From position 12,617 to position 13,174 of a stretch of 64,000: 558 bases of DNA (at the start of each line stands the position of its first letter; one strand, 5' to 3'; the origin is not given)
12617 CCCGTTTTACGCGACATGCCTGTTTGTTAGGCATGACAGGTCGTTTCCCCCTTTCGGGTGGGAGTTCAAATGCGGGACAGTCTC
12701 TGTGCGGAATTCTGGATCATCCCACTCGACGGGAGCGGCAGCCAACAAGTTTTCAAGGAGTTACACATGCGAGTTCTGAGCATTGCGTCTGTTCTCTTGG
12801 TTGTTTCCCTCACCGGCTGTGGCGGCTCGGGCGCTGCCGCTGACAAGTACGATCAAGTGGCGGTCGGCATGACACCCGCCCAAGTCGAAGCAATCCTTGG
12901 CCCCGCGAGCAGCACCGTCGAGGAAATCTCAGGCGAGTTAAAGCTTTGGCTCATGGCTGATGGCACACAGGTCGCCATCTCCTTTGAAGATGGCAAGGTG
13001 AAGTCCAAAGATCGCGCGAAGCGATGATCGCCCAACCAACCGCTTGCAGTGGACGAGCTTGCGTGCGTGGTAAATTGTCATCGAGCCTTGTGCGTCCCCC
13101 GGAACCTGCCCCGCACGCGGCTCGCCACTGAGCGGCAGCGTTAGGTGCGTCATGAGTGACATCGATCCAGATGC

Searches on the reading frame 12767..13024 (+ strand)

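Call 75: search_protein_families(library=pfam, proteins=[window:12767-13024:+], max_evalue=0.001)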
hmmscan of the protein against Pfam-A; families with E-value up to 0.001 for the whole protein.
window:12767-13024:+ (86 aa): 1 family
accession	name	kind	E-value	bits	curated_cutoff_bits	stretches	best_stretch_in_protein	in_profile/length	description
PF04355.18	BamE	-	0.00011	22.4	23.2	0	26-49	7-30/71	Outer membrane protein assembly factor BamE domain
